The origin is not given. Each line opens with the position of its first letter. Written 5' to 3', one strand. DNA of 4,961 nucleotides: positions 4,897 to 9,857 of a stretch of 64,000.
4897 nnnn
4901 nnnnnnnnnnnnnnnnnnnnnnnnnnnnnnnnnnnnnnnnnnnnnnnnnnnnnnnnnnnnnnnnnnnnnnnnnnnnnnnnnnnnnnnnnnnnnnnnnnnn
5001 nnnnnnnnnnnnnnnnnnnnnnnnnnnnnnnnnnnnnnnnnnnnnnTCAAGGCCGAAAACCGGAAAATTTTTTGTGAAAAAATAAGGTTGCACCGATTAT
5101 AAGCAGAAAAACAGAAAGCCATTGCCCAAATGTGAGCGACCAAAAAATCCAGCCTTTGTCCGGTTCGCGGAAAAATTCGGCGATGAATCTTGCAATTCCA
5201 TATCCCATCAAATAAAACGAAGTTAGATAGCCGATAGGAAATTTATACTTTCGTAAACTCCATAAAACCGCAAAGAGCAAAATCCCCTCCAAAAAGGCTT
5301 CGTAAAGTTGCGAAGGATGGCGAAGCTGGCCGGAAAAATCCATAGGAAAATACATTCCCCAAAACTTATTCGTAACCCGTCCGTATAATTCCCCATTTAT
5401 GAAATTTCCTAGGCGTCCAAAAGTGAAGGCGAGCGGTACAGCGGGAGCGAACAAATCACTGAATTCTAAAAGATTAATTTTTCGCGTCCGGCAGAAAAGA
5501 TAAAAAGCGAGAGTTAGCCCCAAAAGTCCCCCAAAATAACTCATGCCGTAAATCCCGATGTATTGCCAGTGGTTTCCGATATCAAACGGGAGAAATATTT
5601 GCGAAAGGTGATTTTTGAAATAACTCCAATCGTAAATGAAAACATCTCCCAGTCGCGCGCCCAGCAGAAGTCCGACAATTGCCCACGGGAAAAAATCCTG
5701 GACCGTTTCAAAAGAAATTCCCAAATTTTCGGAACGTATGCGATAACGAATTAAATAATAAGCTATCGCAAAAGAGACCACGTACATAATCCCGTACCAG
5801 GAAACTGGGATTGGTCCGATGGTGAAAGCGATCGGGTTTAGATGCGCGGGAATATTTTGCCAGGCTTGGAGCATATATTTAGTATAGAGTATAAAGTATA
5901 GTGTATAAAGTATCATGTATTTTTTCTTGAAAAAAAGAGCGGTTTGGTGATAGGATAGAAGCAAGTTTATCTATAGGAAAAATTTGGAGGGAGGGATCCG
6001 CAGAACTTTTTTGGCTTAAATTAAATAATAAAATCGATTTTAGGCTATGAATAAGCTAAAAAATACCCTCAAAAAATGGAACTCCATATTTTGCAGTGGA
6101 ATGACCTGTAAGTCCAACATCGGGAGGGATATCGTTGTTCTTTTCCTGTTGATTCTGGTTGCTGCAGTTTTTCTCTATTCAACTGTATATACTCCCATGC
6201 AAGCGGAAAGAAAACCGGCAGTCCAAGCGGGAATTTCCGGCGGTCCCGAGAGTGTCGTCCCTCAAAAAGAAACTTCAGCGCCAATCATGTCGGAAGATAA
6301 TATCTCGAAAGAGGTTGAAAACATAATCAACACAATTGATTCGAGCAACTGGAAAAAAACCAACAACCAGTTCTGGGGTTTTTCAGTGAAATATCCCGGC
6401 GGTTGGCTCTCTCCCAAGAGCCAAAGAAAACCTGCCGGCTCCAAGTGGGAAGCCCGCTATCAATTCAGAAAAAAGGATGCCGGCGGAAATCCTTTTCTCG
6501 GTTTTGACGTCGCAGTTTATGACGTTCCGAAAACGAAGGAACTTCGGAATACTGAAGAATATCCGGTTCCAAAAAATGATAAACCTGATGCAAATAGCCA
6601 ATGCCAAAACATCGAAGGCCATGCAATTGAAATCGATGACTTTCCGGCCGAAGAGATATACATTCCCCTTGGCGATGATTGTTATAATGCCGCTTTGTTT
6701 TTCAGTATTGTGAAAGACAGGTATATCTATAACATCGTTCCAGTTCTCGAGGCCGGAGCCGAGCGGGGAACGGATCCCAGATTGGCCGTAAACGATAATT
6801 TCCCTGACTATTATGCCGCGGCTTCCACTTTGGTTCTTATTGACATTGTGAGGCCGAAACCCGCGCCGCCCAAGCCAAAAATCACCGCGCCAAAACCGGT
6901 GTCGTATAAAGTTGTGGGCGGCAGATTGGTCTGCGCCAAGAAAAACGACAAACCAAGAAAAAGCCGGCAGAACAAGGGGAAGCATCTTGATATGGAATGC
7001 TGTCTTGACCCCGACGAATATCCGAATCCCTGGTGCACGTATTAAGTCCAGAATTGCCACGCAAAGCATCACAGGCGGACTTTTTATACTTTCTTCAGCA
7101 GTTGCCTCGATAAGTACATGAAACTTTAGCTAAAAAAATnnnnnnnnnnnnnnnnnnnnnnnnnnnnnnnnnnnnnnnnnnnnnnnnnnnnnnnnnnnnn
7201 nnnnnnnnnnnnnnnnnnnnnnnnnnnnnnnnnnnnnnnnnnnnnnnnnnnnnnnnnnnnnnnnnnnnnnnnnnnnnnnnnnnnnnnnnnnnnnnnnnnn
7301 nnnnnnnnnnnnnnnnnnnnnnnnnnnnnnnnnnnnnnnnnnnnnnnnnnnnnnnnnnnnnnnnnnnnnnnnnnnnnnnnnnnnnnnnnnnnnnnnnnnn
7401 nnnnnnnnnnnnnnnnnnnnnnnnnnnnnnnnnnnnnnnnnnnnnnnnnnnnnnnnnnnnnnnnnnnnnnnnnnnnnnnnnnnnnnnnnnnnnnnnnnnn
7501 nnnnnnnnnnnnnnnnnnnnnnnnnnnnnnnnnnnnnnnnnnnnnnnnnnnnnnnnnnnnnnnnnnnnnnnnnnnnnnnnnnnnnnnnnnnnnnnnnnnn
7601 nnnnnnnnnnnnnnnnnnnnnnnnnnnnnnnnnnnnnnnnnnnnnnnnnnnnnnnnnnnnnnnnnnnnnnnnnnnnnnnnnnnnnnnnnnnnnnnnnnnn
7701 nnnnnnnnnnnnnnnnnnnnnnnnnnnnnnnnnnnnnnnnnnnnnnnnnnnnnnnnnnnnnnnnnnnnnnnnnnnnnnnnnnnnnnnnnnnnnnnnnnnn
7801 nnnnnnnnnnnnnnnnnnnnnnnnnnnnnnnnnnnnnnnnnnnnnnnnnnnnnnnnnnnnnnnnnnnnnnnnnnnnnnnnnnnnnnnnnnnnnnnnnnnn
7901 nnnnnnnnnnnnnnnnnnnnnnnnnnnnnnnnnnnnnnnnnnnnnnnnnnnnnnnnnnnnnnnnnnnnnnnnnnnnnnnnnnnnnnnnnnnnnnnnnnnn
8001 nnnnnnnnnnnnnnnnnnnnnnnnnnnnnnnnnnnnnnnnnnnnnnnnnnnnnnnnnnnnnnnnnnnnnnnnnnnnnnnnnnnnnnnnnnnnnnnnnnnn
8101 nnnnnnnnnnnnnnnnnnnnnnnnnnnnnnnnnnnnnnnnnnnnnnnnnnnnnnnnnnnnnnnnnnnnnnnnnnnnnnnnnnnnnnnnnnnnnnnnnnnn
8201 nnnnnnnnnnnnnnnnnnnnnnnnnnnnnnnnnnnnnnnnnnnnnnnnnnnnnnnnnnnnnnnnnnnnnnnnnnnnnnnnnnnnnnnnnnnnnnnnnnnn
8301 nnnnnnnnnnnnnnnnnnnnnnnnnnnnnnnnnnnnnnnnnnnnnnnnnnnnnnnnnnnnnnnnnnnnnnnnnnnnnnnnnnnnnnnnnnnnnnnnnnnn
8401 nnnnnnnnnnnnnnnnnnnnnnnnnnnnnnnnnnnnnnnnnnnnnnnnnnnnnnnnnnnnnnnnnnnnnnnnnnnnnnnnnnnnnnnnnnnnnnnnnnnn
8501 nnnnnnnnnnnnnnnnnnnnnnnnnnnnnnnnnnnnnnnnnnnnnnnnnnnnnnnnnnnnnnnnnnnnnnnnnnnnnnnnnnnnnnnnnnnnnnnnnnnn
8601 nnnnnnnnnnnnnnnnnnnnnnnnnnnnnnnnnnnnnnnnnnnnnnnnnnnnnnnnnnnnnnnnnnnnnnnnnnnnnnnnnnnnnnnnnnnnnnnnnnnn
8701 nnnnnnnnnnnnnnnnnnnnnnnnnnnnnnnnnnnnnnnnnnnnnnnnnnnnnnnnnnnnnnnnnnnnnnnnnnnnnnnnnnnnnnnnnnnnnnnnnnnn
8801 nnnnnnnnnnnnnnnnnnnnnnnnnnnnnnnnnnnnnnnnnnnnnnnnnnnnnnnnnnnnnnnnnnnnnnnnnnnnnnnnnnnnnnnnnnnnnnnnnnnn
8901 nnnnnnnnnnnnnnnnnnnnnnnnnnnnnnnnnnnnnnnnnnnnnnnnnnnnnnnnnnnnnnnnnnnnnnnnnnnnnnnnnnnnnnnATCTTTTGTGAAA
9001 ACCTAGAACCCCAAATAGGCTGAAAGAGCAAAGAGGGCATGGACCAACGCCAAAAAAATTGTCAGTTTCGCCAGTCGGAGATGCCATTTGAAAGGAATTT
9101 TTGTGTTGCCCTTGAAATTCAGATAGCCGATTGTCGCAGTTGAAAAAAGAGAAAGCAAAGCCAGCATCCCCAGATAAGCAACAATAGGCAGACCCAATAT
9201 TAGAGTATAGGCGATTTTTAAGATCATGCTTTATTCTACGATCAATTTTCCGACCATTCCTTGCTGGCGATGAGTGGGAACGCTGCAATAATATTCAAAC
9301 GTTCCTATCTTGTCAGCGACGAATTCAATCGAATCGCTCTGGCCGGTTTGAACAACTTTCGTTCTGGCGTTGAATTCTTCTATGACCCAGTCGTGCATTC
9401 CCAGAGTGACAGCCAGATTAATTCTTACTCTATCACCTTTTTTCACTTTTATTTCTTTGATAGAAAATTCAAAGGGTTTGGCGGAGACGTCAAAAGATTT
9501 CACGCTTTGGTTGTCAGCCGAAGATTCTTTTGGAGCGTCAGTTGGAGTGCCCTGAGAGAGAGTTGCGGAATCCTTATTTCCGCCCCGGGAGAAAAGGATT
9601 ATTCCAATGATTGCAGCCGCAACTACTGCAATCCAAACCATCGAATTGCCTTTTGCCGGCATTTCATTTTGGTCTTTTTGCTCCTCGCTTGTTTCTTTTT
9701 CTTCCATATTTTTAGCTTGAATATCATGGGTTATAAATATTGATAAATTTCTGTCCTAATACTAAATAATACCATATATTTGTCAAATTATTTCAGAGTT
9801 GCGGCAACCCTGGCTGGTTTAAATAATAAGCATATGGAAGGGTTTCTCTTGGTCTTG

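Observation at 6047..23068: Three dispersed paralogs of a membrane-anchored protein family with a conserved C-terminal 4-Cys/His motif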

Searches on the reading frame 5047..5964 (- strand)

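Call 40: search_protein_families(library=pfam, proteins=[window:5047-5964:-], max_evalue=0.001)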
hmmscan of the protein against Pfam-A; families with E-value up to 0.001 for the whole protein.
window:5047-5964:- (305 aa): 1 family
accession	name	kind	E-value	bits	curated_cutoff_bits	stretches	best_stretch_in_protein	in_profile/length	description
PF01790.23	LGT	-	1.4e-66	224.7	24.9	1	44-296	1-239/240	Prolipoprotein diacylglyceryl transferase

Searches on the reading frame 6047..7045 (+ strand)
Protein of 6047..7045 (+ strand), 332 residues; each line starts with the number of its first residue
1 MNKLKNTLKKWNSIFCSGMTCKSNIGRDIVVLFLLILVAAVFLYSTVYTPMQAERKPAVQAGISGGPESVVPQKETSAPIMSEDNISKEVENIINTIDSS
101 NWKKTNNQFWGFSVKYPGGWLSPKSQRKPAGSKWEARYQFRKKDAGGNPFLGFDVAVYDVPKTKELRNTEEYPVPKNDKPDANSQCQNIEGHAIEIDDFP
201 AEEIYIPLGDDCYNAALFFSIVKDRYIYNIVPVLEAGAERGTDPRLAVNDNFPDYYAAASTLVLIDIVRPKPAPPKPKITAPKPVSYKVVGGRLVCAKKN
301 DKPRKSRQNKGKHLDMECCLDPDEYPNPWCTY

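Call 4: search_protein_families(library=pfam, proteins=[window:6047-7045:+], max_evalue=10)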
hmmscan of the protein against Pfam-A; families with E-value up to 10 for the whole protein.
window:6047-7045:+ (332 aa): 0 families
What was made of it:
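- On Known copper-binding modules (HMA MxCxxC, cupredoxin, CopC, CopL/DUF1541, CopG/DUF411, PCuAC, Sco): No Pfam hit to any of them (call 4).
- Closest known: CopL. Different: The proteins here are anchored by a TM helix, match no Pfam model including DUF1541 (call 4), and have a Cys4-His motif instead.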

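Call 5: search_protein_families(library=ncbifam, proteins=[window:6047-7045:+], max_evalue=10)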
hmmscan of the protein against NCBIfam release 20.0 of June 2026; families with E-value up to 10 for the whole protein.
window:6047-7045:+ (332 aa): 0 families
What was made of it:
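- No NCBIfam sorting-domain model matches (call 5).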

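Call 34: find_homologous_proteins(query=window:6047-7045:+, max_evalue=0.001)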
Query window:6047-7045:+ (332 aa): 373 proteins with E <= 0.001 among 2356 candidates; the best 120 are listed.
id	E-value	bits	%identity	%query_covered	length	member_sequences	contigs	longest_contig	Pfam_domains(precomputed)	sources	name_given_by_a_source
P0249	2.0e-228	775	100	100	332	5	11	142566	-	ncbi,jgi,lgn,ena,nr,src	ncbi:MAG: hypothetical protein A2359_03445 [Candidatus Moranbacteria bacterium RIFOXYB1_FULL_43_19]|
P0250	2.2e-156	538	68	100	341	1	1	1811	-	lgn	-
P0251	2.1e-139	482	75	84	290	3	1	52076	-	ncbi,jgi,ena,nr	ncbi:MAG TPA: hypothetical protein DEB07_04890 [Candidatus Moranbacteria bacterium]|nr:hypothetical 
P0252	6.6e-111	389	52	100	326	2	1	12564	-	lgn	-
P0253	9.1e-110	385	54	99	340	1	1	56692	-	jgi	jgi:hypothetical protein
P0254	9.3e-109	382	52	98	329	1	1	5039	-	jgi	jgi:hypothetical protein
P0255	8.1e-107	375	54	95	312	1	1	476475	-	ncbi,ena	-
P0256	8.9e-106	372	51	97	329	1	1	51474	-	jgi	jgi:hypothetical protein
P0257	3.1e-105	370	53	100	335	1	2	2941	-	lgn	-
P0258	2.0e-103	364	51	100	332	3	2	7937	-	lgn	-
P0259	3.2e-103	364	48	100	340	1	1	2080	-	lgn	-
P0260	4.4e-102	360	49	96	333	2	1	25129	-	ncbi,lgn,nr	ncbi:MAG: hypothetical protein HGA38_05070 [Candidatus Moranbacteria bacterium]|nr:hypothetical prot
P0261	1.1e-98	349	50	100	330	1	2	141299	-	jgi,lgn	jgi:hypothetical protein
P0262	1.5e-98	348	49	100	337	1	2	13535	-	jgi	-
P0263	2.2e-96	341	50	98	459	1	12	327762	-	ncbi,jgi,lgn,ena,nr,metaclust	ncbi:MAG: hypothetical protein UR66_C0001G0114 [Candidatus Moranbacteria bacterium GW2011_GWE1_35_17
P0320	5.8e-86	307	46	98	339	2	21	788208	-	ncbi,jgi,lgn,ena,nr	ncbi:MAG: hypothetical protein UR69_C0003G0059 [Candidatus Moranbacteria bacterium GW2011_GWE2_35_2-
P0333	1.4e-84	302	44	100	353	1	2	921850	-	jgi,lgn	jgi:hypothetical protein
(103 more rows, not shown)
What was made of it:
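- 6047..7045 (+): Paralog A (332 aa, 'A-type'): TM anchor, PsbP-like ectodomain, Pro/Lys linker, C-terminal Cys4-His domain. It ends at ...NPWCTY with no tail. Moranbacteria RIFOXYB1_FULL_43_19, and 373 homologs, in call 34.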

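Call 35: find_encoding_contigs(protein=P0320, flank=8000, max_places=1)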
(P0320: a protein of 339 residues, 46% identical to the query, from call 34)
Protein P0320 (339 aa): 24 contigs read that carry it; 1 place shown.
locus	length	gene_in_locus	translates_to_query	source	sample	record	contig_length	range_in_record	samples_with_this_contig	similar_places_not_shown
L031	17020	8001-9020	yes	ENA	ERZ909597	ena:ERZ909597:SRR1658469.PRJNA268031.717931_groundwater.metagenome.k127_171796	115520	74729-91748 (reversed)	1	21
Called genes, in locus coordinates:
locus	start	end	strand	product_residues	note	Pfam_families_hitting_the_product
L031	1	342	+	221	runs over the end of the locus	PF01725:Ham1p_like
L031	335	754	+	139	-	PF01467:CTP_transf_like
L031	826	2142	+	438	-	PF02403:Seryl_tRNA_N, PF00587:tRNA-synt_2b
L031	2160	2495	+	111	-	PF01741:MscL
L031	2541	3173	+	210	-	PF06210:DUF1003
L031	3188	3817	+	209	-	PF03458:Gly_transporter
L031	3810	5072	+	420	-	PF00232:Glyco_hydro_1, PF02449:Glyco_hydro_42 (weak), PF00232:Glyco_hydro_1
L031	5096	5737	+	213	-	PF07690:MFS_1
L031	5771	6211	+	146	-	PF01281:Ribosomal_L9_N, PF03948:Ribosomal_L9_C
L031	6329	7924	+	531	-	PF01656:CbiA (faint), PF06418:CTP_synth_N, PF00117:GATase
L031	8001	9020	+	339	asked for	-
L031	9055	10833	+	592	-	PF14897:EpsG (weak), PF13231:PMT_2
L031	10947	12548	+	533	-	PF00041:fn3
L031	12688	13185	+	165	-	-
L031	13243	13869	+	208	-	-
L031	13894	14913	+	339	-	PF17936:Big_6 (faint), PF00404:Dockerin_1 (faint)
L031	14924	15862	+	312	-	-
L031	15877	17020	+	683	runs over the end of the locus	PF07495:Y_Y_Y (faint)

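Call 36: find_encoding_contigs(protein=P0333, flank=8000, max_places=1)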
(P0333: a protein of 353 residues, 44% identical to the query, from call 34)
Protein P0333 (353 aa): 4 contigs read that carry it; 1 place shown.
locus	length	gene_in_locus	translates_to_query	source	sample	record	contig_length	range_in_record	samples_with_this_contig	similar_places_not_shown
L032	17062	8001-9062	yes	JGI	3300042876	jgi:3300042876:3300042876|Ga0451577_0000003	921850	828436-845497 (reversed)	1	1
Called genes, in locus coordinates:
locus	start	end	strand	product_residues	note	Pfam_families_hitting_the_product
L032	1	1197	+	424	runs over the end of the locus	PF02403:Seryl_tRNA_N, PF00587:tRNA-synt_2b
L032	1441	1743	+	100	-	-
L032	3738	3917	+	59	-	-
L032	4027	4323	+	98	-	PF09876:DUF2103 (weak)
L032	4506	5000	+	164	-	PF02915:Rubrerythrin (weak)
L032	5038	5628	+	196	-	PF04542:Sigma70_r2, PF08281:Sigma70_r4_2, PF04545:Sigma70_r4 (weak)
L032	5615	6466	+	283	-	-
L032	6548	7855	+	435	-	-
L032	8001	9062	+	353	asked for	-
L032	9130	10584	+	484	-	PF03193:RsgA_GTPase (faint), PF00005:ABC_tran, PF02463:SMC_N (faint), PF13191:AAA_16 (faint), PF13401:AAA_22 (faint), PF13476:AAA_23 (faint), PF13555:AAA_29 (faint), PF00005:ABC_tran, +1 more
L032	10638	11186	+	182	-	PF00989:PAS, PF08448:PAS_4, PF13426:PAS_9, PF08447:PAS_3 (weak)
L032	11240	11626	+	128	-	PF07884:VKOR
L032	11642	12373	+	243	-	PF01479:S4, PF00849:PseudoU_synth_2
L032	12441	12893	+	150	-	PF00571:CBS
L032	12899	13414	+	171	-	-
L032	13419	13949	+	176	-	-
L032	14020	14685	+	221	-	-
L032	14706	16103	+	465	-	PF28494:GlyRS_ins_1 (faint), PF00587:tRNA-synt_2b, PF03129:HGTP_anticodon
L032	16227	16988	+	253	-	-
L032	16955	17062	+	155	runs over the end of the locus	PF22091:DUF6941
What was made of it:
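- VKOR, a disulfide-forming enzyme, is encoded in a Moranbacteria genome (L032, call 36).
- Tried and rejected: The contexts in L031 and L032 share nothing (calls 35, 36).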

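Call 66: search_protein_families(library=phrogs, proteins=[window:6047-7045:+], max_evalue=0.1)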
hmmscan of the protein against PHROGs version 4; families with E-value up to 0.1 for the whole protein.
window:6047-7045:+ (332 aa): 0 families

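Call 67: search_protein_families(library=padloc, proteins=[window:6047-7045:+], max_evalue=0.1)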
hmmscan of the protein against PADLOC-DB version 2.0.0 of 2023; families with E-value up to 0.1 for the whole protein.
window:6047-7045:+ (332 aa): 0 families
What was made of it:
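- On Any curated protein family (Pfam-A, NCBIfam, PHROGs, PADLOC): NCBIfam, PHROGs and PADLOC give none (calls 5, 66, 67).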

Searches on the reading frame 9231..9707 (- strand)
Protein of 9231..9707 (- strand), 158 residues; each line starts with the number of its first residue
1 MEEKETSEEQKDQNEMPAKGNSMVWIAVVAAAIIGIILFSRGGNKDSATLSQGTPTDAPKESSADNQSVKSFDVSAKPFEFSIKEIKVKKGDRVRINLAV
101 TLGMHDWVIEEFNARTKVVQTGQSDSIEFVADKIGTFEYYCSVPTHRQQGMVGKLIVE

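Call 40: search_protein_families(library=pfam, proteins=[window:9231-9707:-], max_evalue=0.001)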
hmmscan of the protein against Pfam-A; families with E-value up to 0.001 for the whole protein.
window:9231-9707:- (158 aa): 4 families
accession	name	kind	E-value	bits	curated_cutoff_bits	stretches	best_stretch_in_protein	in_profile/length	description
PF00127.26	Copper-bind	-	2.3e-10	41.2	21.2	1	74-158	7-99/99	Copper binding proteins, plastocyanin/azurin family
PF13473.12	Cupredoxin_1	-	1.6e-08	35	27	1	63-157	14-104/104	Cupredoxin-like domain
PF07731.20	Cu-oxidase_2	-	0.00026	21.2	20.4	0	115-158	91-134/137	Multicopper oxidase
PF07732.21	Cu-oxidase_3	-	0.00053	20.5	21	0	117-158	73-115/119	Multicopper oxidase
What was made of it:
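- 9231..9707 (-): Context: membrane-anchored plastocyanin/azurin-type cupredoxin. Pfam Copper-bind and Cupredoxin_1, call 40.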
